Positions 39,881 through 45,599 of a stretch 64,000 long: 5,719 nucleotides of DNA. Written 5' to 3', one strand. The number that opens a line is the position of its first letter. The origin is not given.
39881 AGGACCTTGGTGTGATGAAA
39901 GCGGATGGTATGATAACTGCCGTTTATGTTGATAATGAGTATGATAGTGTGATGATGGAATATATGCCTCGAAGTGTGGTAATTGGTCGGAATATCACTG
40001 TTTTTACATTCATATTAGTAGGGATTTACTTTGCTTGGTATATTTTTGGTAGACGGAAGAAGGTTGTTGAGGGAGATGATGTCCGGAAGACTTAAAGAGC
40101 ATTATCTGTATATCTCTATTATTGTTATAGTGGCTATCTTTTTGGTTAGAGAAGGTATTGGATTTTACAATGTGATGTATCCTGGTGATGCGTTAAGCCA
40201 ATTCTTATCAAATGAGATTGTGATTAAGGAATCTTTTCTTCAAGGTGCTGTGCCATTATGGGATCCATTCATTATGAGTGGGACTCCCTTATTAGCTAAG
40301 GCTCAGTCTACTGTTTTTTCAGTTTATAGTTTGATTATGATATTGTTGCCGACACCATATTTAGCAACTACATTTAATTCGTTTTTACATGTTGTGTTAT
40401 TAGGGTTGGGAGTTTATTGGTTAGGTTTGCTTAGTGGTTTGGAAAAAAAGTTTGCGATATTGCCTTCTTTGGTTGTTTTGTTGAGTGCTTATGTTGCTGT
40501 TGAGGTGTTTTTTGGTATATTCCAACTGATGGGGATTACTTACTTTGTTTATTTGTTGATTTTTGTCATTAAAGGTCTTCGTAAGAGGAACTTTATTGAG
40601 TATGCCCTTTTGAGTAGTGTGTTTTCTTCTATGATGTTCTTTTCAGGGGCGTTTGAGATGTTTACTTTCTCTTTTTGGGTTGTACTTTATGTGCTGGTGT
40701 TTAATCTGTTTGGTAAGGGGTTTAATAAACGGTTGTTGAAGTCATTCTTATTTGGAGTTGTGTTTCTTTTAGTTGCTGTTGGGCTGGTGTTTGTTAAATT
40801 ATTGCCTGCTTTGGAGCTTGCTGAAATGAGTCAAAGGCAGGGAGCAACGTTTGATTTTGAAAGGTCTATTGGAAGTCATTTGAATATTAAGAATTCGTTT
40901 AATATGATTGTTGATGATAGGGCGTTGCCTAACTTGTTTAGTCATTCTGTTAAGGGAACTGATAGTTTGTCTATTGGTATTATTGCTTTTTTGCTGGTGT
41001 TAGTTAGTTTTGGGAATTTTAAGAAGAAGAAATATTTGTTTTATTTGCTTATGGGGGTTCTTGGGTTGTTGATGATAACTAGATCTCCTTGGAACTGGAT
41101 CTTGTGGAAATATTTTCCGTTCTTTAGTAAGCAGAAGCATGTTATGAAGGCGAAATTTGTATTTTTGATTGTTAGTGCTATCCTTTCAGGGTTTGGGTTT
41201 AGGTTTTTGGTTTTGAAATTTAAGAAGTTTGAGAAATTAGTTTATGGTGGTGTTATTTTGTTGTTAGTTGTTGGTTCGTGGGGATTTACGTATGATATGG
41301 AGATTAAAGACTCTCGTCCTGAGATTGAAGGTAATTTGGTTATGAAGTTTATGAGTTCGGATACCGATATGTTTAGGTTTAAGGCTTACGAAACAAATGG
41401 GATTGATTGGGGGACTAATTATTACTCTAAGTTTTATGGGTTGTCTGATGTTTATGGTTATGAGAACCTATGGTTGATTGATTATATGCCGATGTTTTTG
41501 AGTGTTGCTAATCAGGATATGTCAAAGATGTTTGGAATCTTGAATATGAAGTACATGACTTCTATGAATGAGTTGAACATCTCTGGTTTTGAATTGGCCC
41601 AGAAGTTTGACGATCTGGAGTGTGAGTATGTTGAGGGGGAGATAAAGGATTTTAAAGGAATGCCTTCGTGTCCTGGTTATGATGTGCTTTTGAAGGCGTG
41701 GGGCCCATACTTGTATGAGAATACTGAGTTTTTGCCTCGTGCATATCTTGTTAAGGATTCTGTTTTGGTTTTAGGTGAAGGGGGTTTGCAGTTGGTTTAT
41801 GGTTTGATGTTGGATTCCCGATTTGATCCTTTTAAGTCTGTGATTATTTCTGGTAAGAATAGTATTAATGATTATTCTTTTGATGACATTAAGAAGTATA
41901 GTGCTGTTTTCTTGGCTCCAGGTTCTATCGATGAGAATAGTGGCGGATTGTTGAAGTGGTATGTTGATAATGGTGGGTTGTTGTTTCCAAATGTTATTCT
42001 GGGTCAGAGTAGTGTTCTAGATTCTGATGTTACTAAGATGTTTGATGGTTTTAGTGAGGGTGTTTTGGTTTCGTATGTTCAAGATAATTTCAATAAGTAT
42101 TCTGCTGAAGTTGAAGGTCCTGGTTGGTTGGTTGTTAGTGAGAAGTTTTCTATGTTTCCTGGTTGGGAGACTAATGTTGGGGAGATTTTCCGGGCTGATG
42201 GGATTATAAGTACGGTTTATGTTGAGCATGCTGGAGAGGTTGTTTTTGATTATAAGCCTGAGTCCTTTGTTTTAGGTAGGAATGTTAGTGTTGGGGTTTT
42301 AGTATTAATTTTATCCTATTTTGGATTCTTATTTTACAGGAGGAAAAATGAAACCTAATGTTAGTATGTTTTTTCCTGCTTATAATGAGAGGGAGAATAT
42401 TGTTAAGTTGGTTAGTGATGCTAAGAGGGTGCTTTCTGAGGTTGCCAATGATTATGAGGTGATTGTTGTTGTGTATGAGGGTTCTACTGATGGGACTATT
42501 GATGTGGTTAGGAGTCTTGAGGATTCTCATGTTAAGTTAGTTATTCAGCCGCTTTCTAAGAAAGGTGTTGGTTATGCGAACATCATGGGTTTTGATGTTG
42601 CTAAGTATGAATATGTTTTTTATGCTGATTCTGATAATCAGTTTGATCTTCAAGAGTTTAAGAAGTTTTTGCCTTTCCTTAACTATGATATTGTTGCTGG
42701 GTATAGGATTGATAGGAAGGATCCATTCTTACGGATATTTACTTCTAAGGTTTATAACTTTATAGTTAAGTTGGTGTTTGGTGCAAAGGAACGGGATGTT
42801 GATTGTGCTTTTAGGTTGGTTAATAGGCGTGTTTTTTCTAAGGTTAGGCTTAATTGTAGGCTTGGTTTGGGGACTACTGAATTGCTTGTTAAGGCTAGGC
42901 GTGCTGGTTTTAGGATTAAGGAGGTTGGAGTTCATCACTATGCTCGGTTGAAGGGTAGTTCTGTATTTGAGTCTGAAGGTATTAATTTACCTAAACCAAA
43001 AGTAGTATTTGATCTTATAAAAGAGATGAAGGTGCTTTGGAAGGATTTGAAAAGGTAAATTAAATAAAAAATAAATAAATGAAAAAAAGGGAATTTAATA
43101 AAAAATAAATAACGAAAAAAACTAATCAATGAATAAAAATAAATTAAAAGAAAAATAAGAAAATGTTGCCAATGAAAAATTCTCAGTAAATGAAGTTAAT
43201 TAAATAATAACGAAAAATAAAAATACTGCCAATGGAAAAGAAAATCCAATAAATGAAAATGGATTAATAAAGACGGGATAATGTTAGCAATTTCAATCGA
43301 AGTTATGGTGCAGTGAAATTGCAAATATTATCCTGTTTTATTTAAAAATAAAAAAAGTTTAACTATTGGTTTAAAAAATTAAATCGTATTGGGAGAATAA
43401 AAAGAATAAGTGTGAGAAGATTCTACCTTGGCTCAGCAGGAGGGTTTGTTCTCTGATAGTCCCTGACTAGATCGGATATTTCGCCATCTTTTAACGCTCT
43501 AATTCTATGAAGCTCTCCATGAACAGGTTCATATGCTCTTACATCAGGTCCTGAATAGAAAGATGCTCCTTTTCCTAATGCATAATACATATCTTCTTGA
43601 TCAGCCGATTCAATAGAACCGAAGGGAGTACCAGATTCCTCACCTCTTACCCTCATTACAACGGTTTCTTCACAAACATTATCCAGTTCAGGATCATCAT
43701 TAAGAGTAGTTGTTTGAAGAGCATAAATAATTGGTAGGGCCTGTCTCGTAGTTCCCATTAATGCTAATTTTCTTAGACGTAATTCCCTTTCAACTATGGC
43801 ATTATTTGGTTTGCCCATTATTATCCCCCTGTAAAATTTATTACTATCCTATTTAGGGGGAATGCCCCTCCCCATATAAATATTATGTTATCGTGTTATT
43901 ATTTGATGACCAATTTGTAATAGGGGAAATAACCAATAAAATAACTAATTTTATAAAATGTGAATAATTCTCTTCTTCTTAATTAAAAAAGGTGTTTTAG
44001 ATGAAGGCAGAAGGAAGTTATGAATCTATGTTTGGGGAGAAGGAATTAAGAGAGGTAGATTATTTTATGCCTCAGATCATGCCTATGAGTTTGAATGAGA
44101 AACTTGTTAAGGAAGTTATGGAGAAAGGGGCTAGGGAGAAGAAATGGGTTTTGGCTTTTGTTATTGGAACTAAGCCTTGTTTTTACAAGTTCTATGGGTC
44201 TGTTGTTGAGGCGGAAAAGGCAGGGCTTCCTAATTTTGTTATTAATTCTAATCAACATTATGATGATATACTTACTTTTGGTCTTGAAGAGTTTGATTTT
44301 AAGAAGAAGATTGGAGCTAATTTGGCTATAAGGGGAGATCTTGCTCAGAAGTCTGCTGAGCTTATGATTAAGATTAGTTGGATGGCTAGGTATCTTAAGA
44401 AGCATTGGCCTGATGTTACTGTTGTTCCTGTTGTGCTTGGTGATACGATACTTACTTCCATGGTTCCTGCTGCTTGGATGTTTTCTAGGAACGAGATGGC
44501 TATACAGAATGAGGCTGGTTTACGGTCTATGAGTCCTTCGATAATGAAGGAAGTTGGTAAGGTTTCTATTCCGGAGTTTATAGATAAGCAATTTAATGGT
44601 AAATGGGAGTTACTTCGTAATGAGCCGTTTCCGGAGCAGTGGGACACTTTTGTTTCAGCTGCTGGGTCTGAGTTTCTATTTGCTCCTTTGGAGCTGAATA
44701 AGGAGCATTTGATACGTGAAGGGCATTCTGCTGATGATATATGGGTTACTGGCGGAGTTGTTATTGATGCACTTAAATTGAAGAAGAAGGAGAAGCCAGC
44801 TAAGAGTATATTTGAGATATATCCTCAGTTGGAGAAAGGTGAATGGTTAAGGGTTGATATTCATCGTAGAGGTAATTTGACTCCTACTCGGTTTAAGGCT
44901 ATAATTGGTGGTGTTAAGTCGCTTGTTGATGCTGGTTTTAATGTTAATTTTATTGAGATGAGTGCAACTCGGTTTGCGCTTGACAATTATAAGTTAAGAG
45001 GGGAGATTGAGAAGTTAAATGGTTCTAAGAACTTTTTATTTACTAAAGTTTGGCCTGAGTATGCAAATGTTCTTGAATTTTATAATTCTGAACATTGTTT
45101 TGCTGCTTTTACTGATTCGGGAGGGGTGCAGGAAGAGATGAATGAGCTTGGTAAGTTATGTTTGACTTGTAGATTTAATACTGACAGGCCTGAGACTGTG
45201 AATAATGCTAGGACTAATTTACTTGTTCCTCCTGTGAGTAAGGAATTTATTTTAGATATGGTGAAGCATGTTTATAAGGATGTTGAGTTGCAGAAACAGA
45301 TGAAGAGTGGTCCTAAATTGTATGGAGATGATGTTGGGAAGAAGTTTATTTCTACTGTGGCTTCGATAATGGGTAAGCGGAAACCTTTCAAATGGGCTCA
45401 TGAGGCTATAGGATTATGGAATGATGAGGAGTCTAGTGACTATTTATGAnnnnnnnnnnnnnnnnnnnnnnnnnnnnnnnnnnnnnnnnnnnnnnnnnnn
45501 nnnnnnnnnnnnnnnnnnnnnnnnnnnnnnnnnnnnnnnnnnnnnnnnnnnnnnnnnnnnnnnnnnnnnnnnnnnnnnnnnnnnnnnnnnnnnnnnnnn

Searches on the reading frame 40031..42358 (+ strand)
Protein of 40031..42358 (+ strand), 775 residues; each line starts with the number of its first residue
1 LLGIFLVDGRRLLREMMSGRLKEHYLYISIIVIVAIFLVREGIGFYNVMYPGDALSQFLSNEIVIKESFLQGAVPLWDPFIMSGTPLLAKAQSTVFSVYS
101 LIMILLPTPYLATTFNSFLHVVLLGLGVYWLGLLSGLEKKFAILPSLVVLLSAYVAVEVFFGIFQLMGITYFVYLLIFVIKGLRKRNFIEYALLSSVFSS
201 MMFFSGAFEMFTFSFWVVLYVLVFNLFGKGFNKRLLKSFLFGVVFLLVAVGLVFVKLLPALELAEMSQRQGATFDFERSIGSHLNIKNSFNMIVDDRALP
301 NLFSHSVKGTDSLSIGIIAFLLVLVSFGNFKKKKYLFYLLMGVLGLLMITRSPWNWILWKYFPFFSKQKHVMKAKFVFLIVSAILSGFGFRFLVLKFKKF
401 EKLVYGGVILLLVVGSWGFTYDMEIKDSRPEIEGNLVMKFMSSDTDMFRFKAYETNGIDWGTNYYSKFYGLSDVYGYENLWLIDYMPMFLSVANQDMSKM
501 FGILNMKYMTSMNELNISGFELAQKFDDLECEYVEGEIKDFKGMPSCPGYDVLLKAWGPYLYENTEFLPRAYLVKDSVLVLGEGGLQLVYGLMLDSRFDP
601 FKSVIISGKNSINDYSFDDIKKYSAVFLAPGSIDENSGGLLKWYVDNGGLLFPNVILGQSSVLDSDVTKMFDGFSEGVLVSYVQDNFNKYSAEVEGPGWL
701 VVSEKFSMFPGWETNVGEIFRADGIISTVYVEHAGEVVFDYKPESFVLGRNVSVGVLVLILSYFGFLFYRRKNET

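Call 19: search_protein_families(library=pfam, proteins=[window:40031-42358:+], max_evalue=0.001)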
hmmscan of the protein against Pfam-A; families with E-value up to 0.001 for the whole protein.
window:40031-42358:+ (775 aa): 0 families

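Call 55: search_solved_structures(query=window:40031-42358:+, max_evalue=1)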
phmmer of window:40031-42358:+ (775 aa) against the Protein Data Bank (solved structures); distinct sequences matched with E-value up to 1: 0.

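Call 69: search_protein_families(library=pfam, proteins=[window:40031-42358:+], max_evalue=10)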
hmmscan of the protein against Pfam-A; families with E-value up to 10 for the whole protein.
window:40031-42358:+ (775 aa): 1 family
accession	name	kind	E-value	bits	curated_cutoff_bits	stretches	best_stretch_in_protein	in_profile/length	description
PF10131.15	PTPS_related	-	0.034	13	26.4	1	100-649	13-520/621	6-pyruvoyl-tetrahydropterin synthase related domain; membrane protein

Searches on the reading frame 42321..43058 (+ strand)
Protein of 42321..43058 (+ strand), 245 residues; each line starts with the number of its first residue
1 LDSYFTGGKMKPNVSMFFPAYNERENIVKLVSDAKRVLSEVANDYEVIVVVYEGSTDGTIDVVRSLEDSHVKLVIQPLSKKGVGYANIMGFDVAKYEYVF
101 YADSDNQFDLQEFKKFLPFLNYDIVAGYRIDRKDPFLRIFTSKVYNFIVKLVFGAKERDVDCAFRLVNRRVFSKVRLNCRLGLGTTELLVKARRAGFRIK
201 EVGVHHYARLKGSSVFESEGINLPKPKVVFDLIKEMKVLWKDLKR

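Call 19: search_protein_families(library=pfam, proteins=[window:42321-43058:+], max_evalue=0.001)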
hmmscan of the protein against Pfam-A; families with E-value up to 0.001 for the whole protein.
window:42321-43058:+ (245 aa): 2 families
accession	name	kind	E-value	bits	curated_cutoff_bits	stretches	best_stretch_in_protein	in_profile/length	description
PF00535.33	Glycos_transf_2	-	1.4e-15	58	23.3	1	17-175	3-167/168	Glycosyl transferase family 2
PF10111.15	Glyco_tranf_2_2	-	0.00072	19.6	27.3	1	42-118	27-104/276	Glycosyltransferase like family 2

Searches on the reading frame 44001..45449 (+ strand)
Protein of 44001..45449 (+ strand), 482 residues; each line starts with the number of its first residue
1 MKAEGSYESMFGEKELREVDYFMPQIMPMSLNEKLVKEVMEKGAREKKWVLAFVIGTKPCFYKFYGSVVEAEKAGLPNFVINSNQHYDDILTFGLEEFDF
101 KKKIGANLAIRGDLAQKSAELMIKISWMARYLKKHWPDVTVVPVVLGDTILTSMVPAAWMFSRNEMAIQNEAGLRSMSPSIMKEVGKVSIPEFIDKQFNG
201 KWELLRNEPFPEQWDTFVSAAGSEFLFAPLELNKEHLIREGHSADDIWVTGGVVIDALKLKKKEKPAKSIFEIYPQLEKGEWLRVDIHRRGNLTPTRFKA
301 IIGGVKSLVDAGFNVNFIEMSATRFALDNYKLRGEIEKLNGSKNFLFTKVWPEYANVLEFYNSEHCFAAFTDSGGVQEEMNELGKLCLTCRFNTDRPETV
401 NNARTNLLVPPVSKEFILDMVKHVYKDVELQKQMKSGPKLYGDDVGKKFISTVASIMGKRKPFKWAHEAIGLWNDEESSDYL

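Call 19: search_protein_families(library=pfam, proteins=[window:44001-45449:+], max_evalue=0.001)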
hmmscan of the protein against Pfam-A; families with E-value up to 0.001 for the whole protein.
window:44001-45449:+ (482 aa): 1 family
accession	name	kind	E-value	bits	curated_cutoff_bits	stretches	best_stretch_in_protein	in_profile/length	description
PF02350.25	Epimerase_2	-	3.9e-33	115.2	30.6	1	207-444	107-336/347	UDP-N-acetylglucosamine 2-epimerase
